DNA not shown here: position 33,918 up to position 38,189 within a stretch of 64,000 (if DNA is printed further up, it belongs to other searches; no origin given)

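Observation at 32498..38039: Candidate type VII-like (WXG100/ESX-type) secretion locus in a probable Planctomycete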

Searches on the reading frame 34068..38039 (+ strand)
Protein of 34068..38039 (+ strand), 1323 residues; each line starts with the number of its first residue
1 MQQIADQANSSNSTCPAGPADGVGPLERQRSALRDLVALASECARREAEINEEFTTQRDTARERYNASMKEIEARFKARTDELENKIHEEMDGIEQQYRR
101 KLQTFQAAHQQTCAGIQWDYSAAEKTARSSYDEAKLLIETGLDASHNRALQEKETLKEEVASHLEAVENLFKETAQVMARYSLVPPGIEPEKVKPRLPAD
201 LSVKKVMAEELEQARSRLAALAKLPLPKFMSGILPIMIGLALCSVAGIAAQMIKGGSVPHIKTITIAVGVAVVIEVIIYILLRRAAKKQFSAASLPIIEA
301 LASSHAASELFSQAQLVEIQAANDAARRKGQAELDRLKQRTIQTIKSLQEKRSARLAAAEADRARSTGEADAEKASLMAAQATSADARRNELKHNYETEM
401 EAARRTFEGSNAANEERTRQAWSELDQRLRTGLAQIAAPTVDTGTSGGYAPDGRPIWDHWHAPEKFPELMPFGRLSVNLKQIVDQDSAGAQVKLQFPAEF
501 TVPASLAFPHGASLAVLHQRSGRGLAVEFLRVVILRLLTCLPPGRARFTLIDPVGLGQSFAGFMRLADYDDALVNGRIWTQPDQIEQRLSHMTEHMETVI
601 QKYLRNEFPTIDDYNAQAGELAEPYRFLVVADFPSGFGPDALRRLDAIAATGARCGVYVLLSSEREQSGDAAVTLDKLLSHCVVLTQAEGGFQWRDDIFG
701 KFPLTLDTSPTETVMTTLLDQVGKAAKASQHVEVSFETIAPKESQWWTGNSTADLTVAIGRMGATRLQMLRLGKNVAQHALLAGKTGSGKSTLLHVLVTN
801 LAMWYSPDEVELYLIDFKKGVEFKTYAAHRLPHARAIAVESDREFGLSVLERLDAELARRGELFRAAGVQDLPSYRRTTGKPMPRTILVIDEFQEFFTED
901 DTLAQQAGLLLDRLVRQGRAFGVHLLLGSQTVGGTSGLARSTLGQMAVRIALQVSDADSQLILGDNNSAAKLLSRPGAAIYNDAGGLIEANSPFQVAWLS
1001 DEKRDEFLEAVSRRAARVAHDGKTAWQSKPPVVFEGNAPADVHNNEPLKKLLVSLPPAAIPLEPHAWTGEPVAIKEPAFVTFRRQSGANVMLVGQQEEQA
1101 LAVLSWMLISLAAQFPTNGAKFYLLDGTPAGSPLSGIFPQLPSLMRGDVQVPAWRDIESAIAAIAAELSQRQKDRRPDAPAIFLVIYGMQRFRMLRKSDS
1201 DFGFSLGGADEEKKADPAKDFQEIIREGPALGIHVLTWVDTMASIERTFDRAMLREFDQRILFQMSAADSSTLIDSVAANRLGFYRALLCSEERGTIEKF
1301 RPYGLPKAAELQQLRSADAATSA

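Call 3: search_protein_families(library=pfam, proteins=[window:34068-38039:+], max_evalue=1)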
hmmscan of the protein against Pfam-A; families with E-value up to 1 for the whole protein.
window:34068-38039:+ (1323 aa): 16 families
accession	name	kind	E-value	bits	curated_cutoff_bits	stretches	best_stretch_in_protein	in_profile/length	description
PF01580.24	FtsK_SpoIIIE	-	3.7e-35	121.8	24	2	750-979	13-204/221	FtsK/SpoIIIE family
PF13401.12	AAA_22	-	2.9e-05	24.8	27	1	777-903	5-101/130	AAA domain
PF05729.18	NACHT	-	3.5e-05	24.1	26.7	1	781-809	4-32/167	NACHT domain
PF13191.12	AAA_16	-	0.00018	22.5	32.6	1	778-904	25-152/167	AAA ATPase domain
PF01935.23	DUF87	-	0.0017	18.9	23.2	1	769-802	15-48/220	Helicase HerA, central domain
PF12846.13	AAA_10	-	0.004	16.7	27.5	1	774-825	18-66/362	AAA-like domain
PF00005.33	ABC_tran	-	0.0071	17.4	25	1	777-801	11-35/137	ABC transporter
PF14479.11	HeLo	-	0.0088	16.3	23.2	1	146-222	62-129/205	Prion-inhibition and propagation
PF13555.12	AAA_29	-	0.019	15.1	27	1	779-795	24-40/61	P-loop containing region of AAA domain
PF13481.12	AAA_25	-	0.025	14.6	27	1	780-927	36-186/195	AAA domain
PF25199.1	nSTAND_NTPase5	-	0.06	13.6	34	1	779-802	43-66/145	Novel STAND NTPase 5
PF03193.22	RsgA_GTPase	-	0.11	12.7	30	1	777-803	105-132/174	RsgA GTPase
PF09903.14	DUF2130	-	0.12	12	26.7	0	44-110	175-237/255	Uncharacterized protein conserved in bacteria (DUF2130)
PF21984.2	DnaD_N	-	0.13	12.9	27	1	574-627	30-83/101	DnaD N-terminal domain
PF00437.27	T2SSE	-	0.22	10.6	24.9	1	760-801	125-166/370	Type II/IV secretion system protein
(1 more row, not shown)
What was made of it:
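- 36303..37097 (+): p4 domain DB (residues 746-1010): the only catalytically competent FtsK/SpoIIIE domain. Walker A is at residues 784-791 (nt 36417-36440) and Walker B at 887-892 (nt 36726-36743). PF01580 best stretch 750-979 (call 3).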

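Call 4: search_protein_families(library=ncbifam, proteins=[window:34068-38039:+], max_evalue=1)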
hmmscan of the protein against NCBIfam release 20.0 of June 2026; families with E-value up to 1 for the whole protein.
window:34068-38039:+ (1323 aa): 19 families
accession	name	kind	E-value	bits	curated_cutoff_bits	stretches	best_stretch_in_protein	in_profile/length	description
TIGR03924.1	T7SS_EccC_a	equivalog_domain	3.8e-36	125.1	509.15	1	744-985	413-658/673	type VII secretion protein EccCa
TIGR03928.1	T7_EssCb_Firm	equivalog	1.5e-31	108.9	778.4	1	744-977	435-665/1296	type VII secretion protein EssC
TIGR03925.1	T7SS_EccC_b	equivalog_domain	1.1e-27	96.5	346.55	1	751-993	46-287/564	type VII secretion protein EccCb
NF007615.0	PRK10263.1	equivalog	2.7e-07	28.7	1566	2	754-876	989-1105/1355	DNA translocase FtsK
NF040937.1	HerA_Thermprot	equivalog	0.00043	18.8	800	1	879-963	345-424/487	DNA double-strand break repair helicase HerA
NF041017.1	DNA_import_CedB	equivalog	0.007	15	700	0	775-821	273-316/590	DNA import protein CedB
TIGR00929.1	VirB4_CagE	subfamily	0.0085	14.3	643.1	1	776-802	436-462/792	VirB4 family type IV secretion/conjugal transfer ATPase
NF045998.1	cleave_ABC_plasm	equivalog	0.039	12.2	500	1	776-802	492-518/673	Mbov_0121 family peptidase domain-containing ABC transporter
NF000355.4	ribo_prot_ABC_F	equivalog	0.041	12.7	380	1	763-802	325-364/499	ribosomal protection-like ABC-F family protein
NF040819.1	helicase_HerA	equivalog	0.052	12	970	1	885-957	402-470/561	DNA double-strand break repair helicase HerA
NF011884.0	PRK15357.1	equivalog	0.055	12.9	369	1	220-273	52-109/229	pathogenicity island 2 effector protein SseG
TIGR02324.1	CP_lyasePhnL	equivalog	0.057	12.9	256.3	1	770-809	27-62/224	phosphonate C-P lyase system protein PhnL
TIGR02211.1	LolD_lipo_ex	equivalog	0.058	12.9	307.75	1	769-798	23-52/221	lipoprotein-releasing ABC transporter ATP-binding protein LolD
NF007601.2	PRK10247.1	equivalog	0.062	12.8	292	1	764-799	14-49/204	iron efflux ABC transporter ATP-binding subunit FetA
NF008364.0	PRK11160.1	equivalog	0.064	11.8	630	1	762-800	351-389/575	heme ABC transporter ATP-binding protein/permease CydC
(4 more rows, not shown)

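Call 10: find_homologous_proteins(query=window:34068-38039:+, max_evalue=0.00001)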
Query window:34068-38039:+ (1323 aa): 50 proteins with E <= 0.00001 among 8000 candidates.
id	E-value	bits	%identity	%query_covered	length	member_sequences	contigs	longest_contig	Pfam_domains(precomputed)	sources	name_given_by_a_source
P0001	0.0e+0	2933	100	100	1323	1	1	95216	PF01580.25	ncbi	ncbi:MAG: FtsK/SpoIIIE domain-containing protein [Phycisphaerae bacterium]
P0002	0.0e+0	2720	93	100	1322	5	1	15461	PF01580.25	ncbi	-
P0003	0.0e+0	2573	88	100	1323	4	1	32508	PF01580.25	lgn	-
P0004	0.0e+0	2342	79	99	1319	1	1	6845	PF01580.25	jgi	jgi:plasmid maintenance system antidote protein VapI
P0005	0.0e+0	2187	75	99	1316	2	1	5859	PF05729.19,PF13401.13,PF01580.25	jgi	-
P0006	0.0e+0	2136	72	99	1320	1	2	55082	PF05729.19,PF01580.25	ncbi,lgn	-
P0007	0.0e+0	1862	65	98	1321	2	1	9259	PF05729.19,PF13401.13,PF01580.25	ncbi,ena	-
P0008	0.0e+0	1044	44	99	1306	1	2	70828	PF01580.25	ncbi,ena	-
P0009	0.0e+0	1026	44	97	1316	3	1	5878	PF01580.25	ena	-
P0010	9.9e-298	1009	42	98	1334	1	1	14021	PF13401.13,PF01580.25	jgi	jgi:hypothetical protein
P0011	1.8e-280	952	40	98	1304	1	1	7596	PF13401.13,PF01580.25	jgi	-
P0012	1.2e-268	912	40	97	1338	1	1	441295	PF01580.25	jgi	jgi:hypothetical protein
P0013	2.0e-263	895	47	74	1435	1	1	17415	PF05729.19,PF01580.25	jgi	jgi:hypothetical protein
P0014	5.8e-254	864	50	65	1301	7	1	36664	PF01580.25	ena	-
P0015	2.6e-253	862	39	95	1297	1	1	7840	PF01580.25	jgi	jgi:ABC-type multidrug transport system fused ATPase/permease subunit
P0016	4.7e-250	851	48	65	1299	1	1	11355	PF01580.25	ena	-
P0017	7.5e-250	850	50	64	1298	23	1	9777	PF05729.19,PF01580.25,PF13191.13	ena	-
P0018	8.1e-141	489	39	59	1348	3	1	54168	PF13401.13,PF01580.25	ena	-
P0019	8.0e-26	108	35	16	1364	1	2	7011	PF13401.13,PF01580.25,PF13191.13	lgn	-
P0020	4.8e-25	106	32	15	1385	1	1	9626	PF01935.24,PF05729.19,PF13401.13,PF01580.25,PF13481.13,PF13191.13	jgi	jgi:DNA segregation ATPase FtsK/SpoIIIE, S-DNA-T family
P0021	7.0e-24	102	32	17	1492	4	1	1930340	PF00437.27,PF00498.32,PF16697.11,PF13555.13,PF13401.13,PF01580.25,PF25199.2,PF13191.13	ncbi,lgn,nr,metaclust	ncbi:DNA segregation ATPase FtsK/SpoIIIE, S-DNA-T family [Curtobacterium sp. UNCCL20]|nr:DNA segrega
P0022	1.8e-23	100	34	15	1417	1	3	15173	PF00498.32,PF05729.19,PF16697.11,PF13401.13,PF13238.13,PF01580.25,PF25199.2,PF13481.13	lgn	-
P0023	5.9e-23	99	32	17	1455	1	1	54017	PF00498.32,PF16697.11,PF13555.13,PF13401.13,PF01580.25,PF25199.2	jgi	jgi:S-DNA-T family DNA segregation ATPase FtsK/SpoIIIE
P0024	9.2e-23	98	31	17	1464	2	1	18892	PF00498.32,PF16697.11,PF13555.13,PF13401.13,PF01580.25,PF25199.2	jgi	jgi:S-DNA-T family DNA segregation ATPase FtsK/SpoIIIE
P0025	1.1e-22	98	30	17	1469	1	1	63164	PF00498.32,PF16697.11,PF13555.13,PF13401.13,PF01580.25,PF25199.2,PF13191.13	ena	-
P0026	2.3e-22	97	32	17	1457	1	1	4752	PF00437.27,PF00498.32,PF13245.13,PF05729.19,PF16697.11,PF13555.13,PF13401.13,PF20703.4,PF01580.25,PF25199.2,PF13191.13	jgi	jgi:S-DNA-T family DNA segregation ATPase FtsK/SpoIIIE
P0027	4.2e-22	96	32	17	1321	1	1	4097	PF13555.13,PF00004.36,PF13401.13,PF01580.25,PF25199.2,PF13191.13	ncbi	ncbi:MAG: FtsK/SpoIIIE domain-containing protein, partial [Trebonia sp.]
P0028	4.3e-22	96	31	17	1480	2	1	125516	PF00498.32,PF16697.11,PF13555.13,PF00004.36,PF13401.13,PF01580.25,PF25199.2,PF13191.13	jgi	jgi:S-DNA-T family DNA segregation ATPase FtsK/SpoIIIE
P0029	6.4e-22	95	32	17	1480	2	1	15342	PF00498.32,PF16697.11,PF13555.13,PF13401.13,PF01580.25,PF25199.2,PF13191.13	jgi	jgi:S-DNA-T family DNA segregation ATPase FtsK/SpoIIIE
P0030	1.2e-21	94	24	38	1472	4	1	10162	PF00437.27,PF00498.32,PF00005.34,PF05729.19,PF16697.11,PF13555.13,PF13401.13,PF20703.4,PF01580.25,PF25199.2,PF13191.13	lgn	-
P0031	2.1e-21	94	32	17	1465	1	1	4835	PF00498.32,PF16697.11,PF13555.13,PF01580.25,PF25199.2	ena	-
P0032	2.3e-21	93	25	38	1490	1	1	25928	PF00498.32,PF16697.11,PF13555.13,PF13401.13,PF01580.25,PF25199.2,PF13191.13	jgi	jgi:S-DNA-T family DNA segregation ATPase FtsK/SpoIIIE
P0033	3.4e-21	93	31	17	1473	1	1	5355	PF00498.32,PF16697.11,PF13555.13,PF13401.13,PF01580.25,PF25199.2,PF13191.13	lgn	-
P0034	3.9e-21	93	31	17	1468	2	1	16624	PF00498.32,PF16697.11,PF13555.13,PF00004.36,PF13401.13,PF01580.25,PF25199.2,PF13191.13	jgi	jgi:DNA segregation ATPase FtsK/SpoIIIE, S-DNA-T family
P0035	4.3e-21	93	32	17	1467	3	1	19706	PF00498.32,PF16697.11,PF13555.13,PF13401.13,PF01580.25,PF25199.2,PF13191.13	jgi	jgi:DNA segregation ATPase FtsK/SpoIIIE, S-DNA-T family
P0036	5.7e-21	92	30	17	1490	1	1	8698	PF00498.32,PF16697.11,PF13555.13,PF13401.13,PF01580.25,PF25199.2,PF13191.13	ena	-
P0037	1.2e-19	88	32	17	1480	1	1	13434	PF00498.32,PF16697.11,PF13555.13,PF13401.13,PF01580.25,PF25199.2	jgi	jgi:S-DNA-T family DNA segregation ATPase FtsK/SpoIIIE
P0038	5.2e-19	86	36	16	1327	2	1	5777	PF00498.32,PF16697.11,PF13401.13,PF01580.25,PF25199.2,PF13191.13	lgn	-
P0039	4.1e-18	83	31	17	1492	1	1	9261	PF00498.32,PF16697.11,PF13555.13,PF13401.13,PF01580.25,PF25199.2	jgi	jgi:DNA segregation ATPase FtsK/SpoIIIE, S-DNA-T family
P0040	4.7e-11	59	30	18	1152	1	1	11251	PF01935.24,PF17854.7,PF01580.25,PF09397.17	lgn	-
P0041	4.8e-10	56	25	19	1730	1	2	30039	PF01580.25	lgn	-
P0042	1.4e-9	54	29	20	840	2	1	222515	PF17854.7,PF01580.25,PF09397.17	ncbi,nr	ncbi:MAG TPA: DNA translocase FtsK [Solirubrobacteraceae bacterium]|nr:DNA translocase FtsK [Solirub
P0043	1.5e-9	54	28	15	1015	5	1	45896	PF17854.7,PF01580.25,PF09397.17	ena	-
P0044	1.5e-8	51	27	16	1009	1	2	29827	PF17854.7,PF01580.25,PF09397.17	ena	-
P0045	4.2e-8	50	27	18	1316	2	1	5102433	PF24883.3,PF05729.19,PF13401.13,PF01580.25,PF25199.2,PF13191.13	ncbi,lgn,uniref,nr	ncbi:type VII secretion protein EccCa [Candidatus Mycobacterium wuenschmannii]|uniref:Type VII secre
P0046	6.5e-8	49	29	14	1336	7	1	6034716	PF24883.3,PF13245.13,PF05729.19,PF13555.13,PF13401.13,PF01580.25,PF13191.13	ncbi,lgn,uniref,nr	ncbi:type VII secretion protein EccCa [Mycobacterium riyadhense]|uniref:type VII secretion protein E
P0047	2.3e-7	47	27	18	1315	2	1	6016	PF24883.3,PF05729.19,PF13401.13,PF01580.25,PF25199.2,PF13191.13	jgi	-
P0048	3.5e-7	46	29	17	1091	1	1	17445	PF17854.7,PF01580.25,PF09397.17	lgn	-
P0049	7.2e-7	45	28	20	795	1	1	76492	PF17854.7,PF13491.12,PF01580.25,PF09397.17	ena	-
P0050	8.1e-6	42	28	20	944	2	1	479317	PF17854.7,PF13491.12,PF01580.25,PF09397.17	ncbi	ncbi:FtsK/SpoIIIE family DNA translocase [Rathayibacter sp. CAU 1779]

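Call 14: find_related_loci(query=window:34068-38039:+, collection=genome_contigs, flank=10000)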
Query window:34068-38039:+ (1323 aa) in genome_contigs; peptide patterns used: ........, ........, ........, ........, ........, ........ (x = any residue, [..] = any of these).
600 stretches matched a pattern (row limit reached: there are more); 418 encode a relative of the query (tblastn E <= 1e-3); the best 80 are kept; 80 distinct loci.
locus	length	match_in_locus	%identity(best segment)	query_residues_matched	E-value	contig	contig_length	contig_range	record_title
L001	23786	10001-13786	49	29-1304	0e+0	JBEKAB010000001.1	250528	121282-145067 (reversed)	MAG: Tepidisphaeraceae bacterium isolate SPRUCE 102 SPRUCE_102_1, whole genome shotgun sequence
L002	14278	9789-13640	48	29-1314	0e+0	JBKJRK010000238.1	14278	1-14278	MAG: Tepidisphaeraceae bacterium isolate ant_bin.532 k117_2541066, whole genome shotgun sequence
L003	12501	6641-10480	48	29-1315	0e+0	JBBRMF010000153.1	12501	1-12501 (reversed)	MAG: Tepidisphaerales bacterium isolate La1_metabat2.017 LA1C_B2.017_k141_3015436L_12501_cov_10.0000, whole genome shotg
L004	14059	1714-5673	46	18-1314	0e+0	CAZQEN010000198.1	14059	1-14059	MAG TPA_asm: uncultured Planctomycetales bacterium isolate SRP329715_co1_375 genome assembly, contig: NODE_6588_length_1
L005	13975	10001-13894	48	29-1323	0e+0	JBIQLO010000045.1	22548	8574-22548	MAG: Planctomycetaceae bacterium isolate mag.53g NODE_1585_length_22548, whole genome shotgun sequence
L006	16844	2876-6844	47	29-1316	0e+0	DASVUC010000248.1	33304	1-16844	MAG TPA_asm: Tepidisphaeraceae bacterium isolate SMAG_U3307 k141_305460, whole genome shotgun sequence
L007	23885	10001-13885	48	6-1307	0e+0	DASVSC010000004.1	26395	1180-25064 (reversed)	MAG TPA_asm: Tepidisphaeraceae bacterium isolate SMAG_U3252 k141_1034504, whole genome shotgun sequence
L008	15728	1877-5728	48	29-1318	0e+0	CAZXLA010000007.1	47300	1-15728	MAG TPA_asm: uncultured Tepidisphaeraceae bacterium isolate SRP128246_co1_520 genome assembly, contig: NODE_895_length_4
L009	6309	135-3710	49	119-1314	0e+0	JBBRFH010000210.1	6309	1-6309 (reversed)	MAG: Tepidisphaerales bacterium isolate Co_metawrap_2556 Cmw_2556_k141_21284269_length_6309_cov_7.9807, whole genome sho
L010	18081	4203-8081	47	29-1306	0e+0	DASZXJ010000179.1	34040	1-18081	MAG TPA_asm: Tepidisphaeraceae bacterium isolate SMAG_U6180 k141_1073004, whole genome shotgun sequence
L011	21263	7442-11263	46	29-1315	0e+0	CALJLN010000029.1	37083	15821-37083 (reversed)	MAG TPA_asm: uncultured Phycisphaerales bacterium isolate SRR1506987_bin.29_CONCOCT_v1.1_MAG genome assembly, contig: ER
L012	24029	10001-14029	46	16-1315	0e+0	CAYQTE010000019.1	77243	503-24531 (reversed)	MAG TPA_asm: uncultured Tepidisphaeraceae bacterium isolate binchicken_co3_300 genome assembly, contig: NODE_860_length_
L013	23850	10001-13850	48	27-1315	0e+0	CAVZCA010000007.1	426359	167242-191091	MAG: uncultured Phycisphaerales bacterium isolate MFD00964.bin.2.8 genome assembly, contig: contig_99323, whole genome s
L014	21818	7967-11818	46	27-1315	0e+0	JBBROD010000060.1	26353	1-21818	MAG: Tepidisphaerales bacterium isolate La1_metabat2.246 LA1C_B2.246_k141_2561733L_26353_cov_13.9879, whole genome shotg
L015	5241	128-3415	53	212-1316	0e+0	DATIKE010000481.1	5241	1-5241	MAG TPA_asm: Phycisphaerae bacterium isolate SMAG_U15710 k141_107532, whole genome shotgun sequence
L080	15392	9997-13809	39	40-1323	0e+0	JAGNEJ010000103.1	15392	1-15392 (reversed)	MAG: Verrucomicrobiales bacterium isolate Gw_Inlet_bin_196 Gw_Inlet_4233_length_15392_cov_4.998035, whole genome shotgun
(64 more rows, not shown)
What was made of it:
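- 418 confirmed loci among species-representative genomes: call 14.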

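Call 24: search_protein_families(library=padloc, proteins=[window:34068-38039:+], max_evalue=0.1)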
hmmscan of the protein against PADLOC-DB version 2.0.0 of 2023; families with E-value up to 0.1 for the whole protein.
window:34068-38039:+ (1323 aa): 8 families
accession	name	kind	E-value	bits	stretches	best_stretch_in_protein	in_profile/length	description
PDLC02806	SspH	-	5e-31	105.1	1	775-994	1535-1752/1766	SspH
PDLC04140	mad8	-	2.8e-21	74.4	1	756-966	3-266/314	mads_8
PDLC02804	SspH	-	3.4e-08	29.4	1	753-994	1311-1548/1561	SspH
PDLC04105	HerA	-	2.5e-07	27.6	2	768-807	157-196/576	-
PDLC01055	HerA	-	2.2e-06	24.8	1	776-812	156-190/532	Type III coevolved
PDLC04098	HerA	-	0.0012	15.4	1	874-931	516-579/686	-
PDLC04102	HerA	-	0.0087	12.4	0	887-931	507-552/654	-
PDLC04135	mad3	-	0.011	13.3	0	782-798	27-43/374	mads_3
